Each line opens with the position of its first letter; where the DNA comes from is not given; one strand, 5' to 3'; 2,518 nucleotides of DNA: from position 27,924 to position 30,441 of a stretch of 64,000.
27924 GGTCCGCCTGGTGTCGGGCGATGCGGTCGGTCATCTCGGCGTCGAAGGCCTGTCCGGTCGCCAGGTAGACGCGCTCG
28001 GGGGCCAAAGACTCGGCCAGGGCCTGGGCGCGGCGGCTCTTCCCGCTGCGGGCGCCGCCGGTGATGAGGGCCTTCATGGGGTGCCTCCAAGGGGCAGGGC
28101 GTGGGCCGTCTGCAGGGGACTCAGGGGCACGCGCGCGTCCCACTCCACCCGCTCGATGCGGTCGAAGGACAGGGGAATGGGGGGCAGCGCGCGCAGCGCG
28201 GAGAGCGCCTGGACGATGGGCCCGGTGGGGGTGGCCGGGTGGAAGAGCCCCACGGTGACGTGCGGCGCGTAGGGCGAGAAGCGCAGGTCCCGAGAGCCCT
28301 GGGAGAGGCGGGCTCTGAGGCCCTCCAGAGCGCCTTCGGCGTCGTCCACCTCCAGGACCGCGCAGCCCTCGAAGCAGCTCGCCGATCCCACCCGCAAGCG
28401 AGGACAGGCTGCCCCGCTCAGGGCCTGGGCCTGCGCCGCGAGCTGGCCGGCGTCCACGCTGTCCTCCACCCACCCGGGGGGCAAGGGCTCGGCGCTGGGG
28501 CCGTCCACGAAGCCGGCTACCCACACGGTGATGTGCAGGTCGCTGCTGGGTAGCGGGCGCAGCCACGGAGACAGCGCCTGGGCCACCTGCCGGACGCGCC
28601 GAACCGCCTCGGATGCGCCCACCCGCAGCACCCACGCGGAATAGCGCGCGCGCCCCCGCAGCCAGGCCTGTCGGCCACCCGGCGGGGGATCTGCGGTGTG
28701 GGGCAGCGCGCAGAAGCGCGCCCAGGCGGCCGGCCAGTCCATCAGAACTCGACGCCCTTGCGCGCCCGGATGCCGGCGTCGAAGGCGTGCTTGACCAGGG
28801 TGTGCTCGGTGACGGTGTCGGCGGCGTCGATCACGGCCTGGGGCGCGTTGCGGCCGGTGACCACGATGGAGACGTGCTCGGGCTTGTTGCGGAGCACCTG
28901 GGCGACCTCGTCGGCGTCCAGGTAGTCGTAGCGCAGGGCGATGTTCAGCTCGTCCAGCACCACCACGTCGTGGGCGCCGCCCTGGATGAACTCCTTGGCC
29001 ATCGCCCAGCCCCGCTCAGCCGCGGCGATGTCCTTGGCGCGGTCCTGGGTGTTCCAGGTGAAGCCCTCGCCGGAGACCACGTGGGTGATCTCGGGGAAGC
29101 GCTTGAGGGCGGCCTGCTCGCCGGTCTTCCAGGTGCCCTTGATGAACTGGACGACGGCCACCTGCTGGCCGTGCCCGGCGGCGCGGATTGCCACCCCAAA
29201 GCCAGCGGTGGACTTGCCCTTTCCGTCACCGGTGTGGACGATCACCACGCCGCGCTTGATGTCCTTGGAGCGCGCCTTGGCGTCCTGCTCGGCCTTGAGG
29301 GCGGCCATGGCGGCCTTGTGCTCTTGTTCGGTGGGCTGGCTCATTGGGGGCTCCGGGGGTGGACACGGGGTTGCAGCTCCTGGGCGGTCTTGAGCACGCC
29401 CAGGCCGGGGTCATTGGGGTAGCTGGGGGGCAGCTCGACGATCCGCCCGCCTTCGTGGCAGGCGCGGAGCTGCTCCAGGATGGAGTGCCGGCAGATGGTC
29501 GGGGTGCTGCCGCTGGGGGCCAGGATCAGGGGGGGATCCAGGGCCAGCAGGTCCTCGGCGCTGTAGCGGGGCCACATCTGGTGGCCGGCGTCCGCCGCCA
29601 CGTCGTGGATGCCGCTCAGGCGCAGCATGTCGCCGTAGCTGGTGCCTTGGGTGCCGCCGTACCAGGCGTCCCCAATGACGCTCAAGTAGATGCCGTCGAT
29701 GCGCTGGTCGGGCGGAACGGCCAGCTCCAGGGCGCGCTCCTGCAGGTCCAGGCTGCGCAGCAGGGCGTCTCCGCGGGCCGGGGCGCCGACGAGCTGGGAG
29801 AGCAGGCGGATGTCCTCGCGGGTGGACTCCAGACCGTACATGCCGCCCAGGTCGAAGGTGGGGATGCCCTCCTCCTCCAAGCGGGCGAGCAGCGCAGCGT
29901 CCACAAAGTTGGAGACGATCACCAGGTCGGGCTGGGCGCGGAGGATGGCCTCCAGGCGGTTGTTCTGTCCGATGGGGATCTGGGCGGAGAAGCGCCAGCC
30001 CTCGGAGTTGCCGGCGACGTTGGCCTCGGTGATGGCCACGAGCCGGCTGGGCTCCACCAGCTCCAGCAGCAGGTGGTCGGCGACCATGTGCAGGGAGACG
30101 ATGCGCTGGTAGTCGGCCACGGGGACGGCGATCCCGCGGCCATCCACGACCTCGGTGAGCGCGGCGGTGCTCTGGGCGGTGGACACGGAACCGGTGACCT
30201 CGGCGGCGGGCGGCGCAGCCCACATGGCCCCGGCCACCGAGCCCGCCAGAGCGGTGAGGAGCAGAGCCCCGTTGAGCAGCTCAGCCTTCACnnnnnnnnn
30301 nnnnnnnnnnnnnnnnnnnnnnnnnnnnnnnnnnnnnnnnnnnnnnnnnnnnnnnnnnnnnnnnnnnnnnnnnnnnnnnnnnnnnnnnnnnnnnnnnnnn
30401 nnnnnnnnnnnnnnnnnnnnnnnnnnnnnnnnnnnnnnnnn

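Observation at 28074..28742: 2H phosphoesterase (LigT/CPDase-like) gene embedded in a tightly coupled cobalamin operon that lacks CobC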

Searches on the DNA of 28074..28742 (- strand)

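Call 39: search_rna_families(sources=[L003, L028, L009, L012, L013, L014, L015], threshold=gathering)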
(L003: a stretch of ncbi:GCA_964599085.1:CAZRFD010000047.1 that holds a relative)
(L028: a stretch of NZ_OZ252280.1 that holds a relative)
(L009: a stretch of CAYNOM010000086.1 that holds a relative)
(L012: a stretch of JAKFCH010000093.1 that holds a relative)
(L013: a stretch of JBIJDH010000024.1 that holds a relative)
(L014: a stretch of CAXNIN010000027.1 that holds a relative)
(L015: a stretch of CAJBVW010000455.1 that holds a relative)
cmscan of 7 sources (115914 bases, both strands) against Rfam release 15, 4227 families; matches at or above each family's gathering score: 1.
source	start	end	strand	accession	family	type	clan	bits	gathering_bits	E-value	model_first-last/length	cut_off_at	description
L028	13442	13687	+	RF00174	Cobalamin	Cis-reg; riboswitch;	CL00101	102.1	31.5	3.9e-24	1-189/189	no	Cobalamin riboswitch aptamer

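Call 65: search_rna_families(sources=[L029, L032, L034, L031, L033, L010, L011, L026], threshold=gathering)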
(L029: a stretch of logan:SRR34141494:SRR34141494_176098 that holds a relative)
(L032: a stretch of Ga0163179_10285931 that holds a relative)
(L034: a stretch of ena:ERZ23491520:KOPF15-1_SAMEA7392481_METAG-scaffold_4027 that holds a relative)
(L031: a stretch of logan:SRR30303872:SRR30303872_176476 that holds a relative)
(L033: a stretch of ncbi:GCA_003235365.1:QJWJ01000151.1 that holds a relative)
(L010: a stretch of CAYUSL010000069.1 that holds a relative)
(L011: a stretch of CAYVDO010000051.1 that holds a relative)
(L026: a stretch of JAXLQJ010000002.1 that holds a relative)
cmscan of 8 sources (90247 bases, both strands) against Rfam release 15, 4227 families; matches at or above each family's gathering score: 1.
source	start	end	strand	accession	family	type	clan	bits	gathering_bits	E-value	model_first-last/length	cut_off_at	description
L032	1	98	+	RF00174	Cobalamin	Cis-reg; riboswitch;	CL00101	46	31.5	3.3e-08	86-189/189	5'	Cobalamin riboswitch aptamer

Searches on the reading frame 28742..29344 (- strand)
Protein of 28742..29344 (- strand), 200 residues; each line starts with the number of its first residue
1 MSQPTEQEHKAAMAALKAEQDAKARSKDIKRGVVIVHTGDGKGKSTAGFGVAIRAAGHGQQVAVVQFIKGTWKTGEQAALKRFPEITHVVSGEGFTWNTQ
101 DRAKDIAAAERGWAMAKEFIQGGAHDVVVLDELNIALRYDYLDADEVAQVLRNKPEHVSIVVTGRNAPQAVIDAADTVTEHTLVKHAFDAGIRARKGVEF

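Call 8: search_protein_families(library=pfam, proteins=[window:28742-29344:-], max_evalue=0.1)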
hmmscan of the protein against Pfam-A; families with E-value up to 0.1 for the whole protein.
window:28742-29344:- (200 aa): 1 family
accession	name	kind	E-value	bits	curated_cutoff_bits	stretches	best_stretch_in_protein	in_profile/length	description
PF02572.21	CobA_CobO_BtuR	-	2.9e-66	223.3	25.7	1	30-200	1-172/172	ATP:corrinoid adenosyltransferase BtuR/CobO/CobP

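Call 9: search_protein_families(library=ncbifam, proteins=[window:28742-29344:-], max_evalue=0.1)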
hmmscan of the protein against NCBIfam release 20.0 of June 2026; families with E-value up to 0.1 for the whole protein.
window:28742-29344:- (200 aa): 4 families
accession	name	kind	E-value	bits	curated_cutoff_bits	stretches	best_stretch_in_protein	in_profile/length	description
NF004637.0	PRK05986.1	subfamily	2.7e-77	259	185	1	6-200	3-197/197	cob(I)yrinic acid a,c-diamide adenosyltransferase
TIGR00708.1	cobA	equivalog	2e-66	223.1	167.75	1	30-200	4-177/177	cob(I)yrinic acid a,c-diamide adenosyltransferase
NF005647.0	PRK07413.1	equivalog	9.3e-27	93.7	426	1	13-200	182-382/382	cob(I)yrinic acid a,c-diamide adenosyltransferase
NF005648.0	PRK07414.1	equivalog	7.2e-24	84.3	248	1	30-180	20-171/178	P-loop NTPase family protein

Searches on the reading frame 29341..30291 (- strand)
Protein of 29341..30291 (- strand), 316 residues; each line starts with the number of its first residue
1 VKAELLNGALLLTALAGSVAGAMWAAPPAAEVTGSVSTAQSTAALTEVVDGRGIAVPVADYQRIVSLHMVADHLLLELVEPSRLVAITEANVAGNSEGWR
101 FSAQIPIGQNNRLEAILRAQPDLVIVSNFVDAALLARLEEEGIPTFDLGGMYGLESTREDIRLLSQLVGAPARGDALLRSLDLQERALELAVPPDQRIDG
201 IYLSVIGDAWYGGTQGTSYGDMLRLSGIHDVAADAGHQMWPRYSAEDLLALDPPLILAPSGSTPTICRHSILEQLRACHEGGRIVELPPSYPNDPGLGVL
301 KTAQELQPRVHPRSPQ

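Call 8: search_protein_families(library=pfam, proteins=[window:29341-30291:-], max_evalue=0.1)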
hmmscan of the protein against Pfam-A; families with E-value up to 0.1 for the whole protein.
window:29341-30291:- (316 aa): 2 families
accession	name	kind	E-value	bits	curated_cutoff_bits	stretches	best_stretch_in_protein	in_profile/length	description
PF01497.23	Peripla_BP_2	-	7.9e-15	55.3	27.5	1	109-258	47-197/235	Periplasmic binding protein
PF00148.24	Oxidored_nitro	-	0.092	12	28.6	1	112-177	187-252/399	Nitrogenase component 1 type Oxidoreductase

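Call 9: search_protein_families(library=ncbifam, proteins=[window:29341-30291:-], max_evalue=0.1)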
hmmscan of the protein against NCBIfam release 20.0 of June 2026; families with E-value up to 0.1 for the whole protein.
window:29341-30291:- (316 aa): 1 family
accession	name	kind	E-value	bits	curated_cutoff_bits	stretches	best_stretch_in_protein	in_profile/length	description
TIGR04281.1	peripla_PGF_1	equivalog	3.9e-19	69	325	1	62-313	22-267/330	PGF-CTERM-anchored ABC transporter substrate-binding protein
